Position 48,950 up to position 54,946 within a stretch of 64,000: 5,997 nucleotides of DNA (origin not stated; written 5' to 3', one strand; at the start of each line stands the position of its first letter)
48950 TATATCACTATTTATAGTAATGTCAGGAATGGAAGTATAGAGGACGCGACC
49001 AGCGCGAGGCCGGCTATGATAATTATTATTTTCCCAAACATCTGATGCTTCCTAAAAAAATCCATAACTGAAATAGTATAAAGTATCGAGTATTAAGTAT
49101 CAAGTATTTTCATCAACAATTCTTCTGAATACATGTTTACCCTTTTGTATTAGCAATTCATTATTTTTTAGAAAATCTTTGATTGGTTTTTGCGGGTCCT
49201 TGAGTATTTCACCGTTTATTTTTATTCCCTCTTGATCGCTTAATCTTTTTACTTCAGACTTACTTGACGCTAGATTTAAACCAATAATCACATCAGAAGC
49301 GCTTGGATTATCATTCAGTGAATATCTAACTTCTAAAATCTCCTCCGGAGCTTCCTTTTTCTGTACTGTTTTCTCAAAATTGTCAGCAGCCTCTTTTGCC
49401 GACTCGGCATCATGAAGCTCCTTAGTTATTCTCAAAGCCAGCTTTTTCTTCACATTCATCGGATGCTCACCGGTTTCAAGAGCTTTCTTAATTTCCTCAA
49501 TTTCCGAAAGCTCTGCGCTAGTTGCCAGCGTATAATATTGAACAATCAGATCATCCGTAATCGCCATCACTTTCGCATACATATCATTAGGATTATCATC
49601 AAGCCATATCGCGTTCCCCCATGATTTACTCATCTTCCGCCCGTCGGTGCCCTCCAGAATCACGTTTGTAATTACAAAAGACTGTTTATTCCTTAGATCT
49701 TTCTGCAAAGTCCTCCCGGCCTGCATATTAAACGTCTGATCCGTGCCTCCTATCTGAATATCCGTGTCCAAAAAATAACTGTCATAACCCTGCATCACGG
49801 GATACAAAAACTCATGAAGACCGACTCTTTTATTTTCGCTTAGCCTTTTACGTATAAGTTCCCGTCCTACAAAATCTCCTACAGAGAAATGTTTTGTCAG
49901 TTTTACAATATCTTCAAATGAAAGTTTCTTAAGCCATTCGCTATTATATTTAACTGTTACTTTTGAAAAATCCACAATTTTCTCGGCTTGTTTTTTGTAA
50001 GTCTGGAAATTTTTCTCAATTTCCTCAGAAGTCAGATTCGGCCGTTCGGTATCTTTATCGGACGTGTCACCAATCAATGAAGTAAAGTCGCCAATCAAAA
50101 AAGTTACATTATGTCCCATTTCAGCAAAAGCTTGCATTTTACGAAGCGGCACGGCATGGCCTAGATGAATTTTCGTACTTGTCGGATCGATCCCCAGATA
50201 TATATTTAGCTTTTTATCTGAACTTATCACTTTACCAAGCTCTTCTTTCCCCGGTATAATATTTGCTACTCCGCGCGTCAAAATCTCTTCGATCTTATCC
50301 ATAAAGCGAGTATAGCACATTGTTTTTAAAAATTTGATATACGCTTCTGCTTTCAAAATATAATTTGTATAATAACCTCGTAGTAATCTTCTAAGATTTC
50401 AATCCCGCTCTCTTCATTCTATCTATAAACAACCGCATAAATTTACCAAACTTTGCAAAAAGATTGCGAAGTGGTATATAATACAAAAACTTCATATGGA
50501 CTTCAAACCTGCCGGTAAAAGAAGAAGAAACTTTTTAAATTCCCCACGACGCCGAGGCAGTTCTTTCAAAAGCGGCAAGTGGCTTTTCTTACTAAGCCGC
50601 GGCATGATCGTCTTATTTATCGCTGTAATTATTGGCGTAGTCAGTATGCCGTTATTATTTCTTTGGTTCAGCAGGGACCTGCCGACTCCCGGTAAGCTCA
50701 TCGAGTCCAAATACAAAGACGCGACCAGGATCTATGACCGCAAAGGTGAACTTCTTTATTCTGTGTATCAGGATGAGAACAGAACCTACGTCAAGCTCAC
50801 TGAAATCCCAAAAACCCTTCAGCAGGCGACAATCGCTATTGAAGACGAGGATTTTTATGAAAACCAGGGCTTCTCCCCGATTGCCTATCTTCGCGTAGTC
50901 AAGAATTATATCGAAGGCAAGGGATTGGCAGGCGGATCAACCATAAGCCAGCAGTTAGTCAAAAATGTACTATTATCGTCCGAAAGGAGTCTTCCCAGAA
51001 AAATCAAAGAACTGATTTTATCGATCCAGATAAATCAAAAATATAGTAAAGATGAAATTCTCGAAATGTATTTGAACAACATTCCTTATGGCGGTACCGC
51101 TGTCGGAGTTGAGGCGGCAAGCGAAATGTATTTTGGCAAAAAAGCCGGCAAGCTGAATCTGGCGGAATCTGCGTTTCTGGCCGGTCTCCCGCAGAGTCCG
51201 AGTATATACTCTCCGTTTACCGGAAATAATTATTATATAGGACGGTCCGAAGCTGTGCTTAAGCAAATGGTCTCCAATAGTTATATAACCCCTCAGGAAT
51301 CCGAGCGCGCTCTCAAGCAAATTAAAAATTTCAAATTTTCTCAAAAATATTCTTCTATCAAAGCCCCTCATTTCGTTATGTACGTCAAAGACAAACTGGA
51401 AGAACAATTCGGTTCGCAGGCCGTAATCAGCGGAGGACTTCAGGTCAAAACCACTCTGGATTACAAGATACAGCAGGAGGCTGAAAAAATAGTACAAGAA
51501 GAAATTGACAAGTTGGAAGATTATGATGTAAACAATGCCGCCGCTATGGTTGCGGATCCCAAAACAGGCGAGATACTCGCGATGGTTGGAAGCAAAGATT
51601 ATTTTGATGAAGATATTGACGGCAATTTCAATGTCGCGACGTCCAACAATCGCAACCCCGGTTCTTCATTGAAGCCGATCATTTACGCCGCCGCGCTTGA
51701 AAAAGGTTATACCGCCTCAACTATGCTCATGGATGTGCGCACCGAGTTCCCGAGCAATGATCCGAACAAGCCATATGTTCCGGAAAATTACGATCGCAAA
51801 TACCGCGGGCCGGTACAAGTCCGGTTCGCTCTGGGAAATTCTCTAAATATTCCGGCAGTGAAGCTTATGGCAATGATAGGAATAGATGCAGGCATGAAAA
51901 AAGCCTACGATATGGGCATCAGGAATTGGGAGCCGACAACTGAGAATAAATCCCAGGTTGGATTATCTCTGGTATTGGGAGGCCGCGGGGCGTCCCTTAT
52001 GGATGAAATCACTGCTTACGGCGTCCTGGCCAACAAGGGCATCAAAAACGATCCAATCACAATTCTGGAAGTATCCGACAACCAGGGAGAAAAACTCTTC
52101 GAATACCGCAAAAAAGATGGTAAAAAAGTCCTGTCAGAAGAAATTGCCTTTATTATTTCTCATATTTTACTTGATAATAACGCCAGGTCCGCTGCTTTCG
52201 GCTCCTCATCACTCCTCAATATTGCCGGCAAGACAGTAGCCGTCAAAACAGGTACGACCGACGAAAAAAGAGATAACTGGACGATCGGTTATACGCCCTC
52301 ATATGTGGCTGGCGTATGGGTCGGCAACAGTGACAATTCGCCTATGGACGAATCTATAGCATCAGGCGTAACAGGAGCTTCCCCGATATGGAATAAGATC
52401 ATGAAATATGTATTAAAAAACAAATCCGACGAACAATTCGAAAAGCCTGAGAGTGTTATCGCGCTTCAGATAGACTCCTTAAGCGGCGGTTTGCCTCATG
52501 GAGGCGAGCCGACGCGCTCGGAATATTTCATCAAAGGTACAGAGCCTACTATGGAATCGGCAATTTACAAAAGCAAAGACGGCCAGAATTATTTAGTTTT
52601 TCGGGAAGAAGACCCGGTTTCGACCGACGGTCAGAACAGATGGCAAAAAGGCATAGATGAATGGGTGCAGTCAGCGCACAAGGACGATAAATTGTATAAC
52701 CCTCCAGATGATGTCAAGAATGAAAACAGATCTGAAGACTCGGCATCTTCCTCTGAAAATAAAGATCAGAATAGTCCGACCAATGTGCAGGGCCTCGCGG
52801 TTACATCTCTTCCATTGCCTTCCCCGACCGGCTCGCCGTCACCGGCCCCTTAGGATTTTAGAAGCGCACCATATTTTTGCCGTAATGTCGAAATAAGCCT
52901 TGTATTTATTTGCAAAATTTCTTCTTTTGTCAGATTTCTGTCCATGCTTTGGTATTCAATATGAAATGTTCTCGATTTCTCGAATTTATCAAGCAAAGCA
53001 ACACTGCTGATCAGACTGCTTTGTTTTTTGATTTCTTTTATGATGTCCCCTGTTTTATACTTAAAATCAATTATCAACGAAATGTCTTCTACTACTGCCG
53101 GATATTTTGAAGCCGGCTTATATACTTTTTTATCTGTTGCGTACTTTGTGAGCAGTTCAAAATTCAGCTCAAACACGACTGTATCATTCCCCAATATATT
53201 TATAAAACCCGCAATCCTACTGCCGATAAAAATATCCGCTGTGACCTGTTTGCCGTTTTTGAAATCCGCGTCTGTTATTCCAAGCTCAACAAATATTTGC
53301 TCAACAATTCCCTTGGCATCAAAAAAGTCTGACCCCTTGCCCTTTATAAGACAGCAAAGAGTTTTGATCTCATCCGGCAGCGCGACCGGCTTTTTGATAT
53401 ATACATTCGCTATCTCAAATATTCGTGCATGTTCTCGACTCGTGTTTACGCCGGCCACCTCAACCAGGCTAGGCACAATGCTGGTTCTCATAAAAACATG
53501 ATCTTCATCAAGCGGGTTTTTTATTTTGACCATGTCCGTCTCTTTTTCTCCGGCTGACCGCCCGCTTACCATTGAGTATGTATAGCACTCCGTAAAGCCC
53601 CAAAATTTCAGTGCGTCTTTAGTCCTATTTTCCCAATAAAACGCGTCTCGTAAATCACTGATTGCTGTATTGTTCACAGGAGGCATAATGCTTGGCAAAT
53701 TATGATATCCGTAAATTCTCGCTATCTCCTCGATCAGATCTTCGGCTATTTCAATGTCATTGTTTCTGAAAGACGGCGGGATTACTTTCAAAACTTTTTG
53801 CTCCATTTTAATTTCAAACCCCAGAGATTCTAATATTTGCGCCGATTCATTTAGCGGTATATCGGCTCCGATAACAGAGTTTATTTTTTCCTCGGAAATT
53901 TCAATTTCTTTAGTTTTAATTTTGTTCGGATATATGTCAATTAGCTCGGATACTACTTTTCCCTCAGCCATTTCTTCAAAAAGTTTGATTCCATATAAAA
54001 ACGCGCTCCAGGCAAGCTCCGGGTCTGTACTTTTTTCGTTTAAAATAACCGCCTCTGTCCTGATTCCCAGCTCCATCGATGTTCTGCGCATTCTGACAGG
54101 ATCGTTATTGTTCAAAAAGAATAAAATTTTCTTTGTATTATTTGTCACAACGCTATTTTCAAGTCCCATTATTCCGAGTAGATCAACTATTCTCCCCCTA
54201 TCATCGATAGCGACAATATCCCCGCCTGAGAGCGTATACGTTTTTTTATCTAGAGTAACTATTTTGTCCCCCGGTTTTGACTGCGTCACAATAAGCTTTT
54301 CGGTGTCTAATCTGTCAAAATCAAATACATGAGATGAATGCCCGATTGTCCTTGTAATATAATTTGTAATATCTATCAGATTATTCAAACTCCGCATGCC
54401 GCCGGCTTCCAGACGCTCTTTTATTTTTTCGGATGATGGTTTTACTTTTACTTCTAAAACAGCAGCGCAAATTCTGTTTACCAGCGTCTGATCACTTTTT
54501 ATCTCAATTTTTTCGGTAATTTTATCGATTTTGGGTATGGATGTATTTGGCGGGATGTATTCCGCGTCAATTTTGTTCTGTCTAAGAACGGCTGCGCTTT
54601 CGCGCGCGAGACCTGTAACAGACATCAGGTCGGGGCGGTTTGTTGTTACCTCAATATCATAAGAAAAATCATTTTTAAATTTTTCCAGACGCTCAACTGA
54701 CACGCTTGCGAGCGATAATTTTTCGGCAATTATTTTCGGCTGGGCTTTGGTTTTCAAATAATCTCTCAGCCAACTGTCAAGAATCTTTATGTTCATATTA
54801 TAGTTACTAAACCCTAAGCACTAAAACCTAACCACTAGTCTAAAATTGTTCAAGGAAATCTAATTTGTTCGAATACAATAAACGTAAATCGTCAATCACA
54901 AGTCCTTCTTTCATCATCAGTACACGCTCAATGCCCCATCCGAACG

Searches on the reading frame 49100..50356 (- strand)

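Call 10: search_protein_families(library=pfam, proteins=[window:49100-50356:-], max_evalue=0.001)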
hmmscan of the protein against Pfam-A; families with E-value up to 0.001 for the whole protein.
window:49100-50356:- (418 aa): 2 families
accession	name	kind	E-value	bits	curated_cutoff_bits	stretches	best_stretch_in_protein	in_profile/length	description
PF00579.31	tRNA-synt_1b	-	6.2e-73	246.1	21.1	1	47-331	3-291/292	tRNA synthetases class I (W and Y)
PF01479.30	S4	-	0.00056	20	22.8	0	360-393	10-43/48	S4 domain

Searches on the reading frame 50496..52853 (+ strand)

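Call 10: search_protein_families(library=pfam, proteins=[window:50496-52853:+], max_evalue=0.001)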
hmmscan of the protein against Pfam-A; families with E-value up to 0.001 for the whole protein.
window:50496-52853:+ (785 aa): 2 families
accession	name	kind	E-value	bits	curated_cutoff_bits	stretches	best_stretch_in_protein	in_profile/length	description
PF00912.28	Transgly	-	1e-59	201.4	27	1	84-258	2-177/178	Transglycosylase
PF00905.27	Transpeptidase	-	2.8e-23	83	22.1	1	349-636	2-298/299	Penicillin binding protein transpeptidase domain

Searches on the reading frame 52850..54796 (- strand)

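Call 10: search_protein_families(library=pfam, proteins=[window:52850-54796:-], max_evalue=0.001)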
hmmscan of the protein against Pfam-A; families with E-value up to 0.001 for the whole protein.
window:52850-54796:- (648 aa): 4 families
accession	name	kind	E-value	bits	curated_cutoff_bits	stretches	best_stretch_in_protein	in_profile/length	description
PF03483.22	B3_4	-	5.7e-41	140.4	29.3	1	113-277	10-173/174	B3/4 domain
PF17759.6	tRNA_synthFbeta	-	4.1e-30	105.3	22.4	1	368-531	2-189/214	Phenylalanyl tRNA synthetase beta chain CLM domain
PF03484.21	B5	-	2.7e-21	76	28.6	1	298-364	1-67/67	tRNA synthetase B5 domain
PF03147.19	FDX-ACB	-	3.6e-13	50.2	31.1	1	563-646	1-93/94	Ferredoxin-fold anticodon binding domain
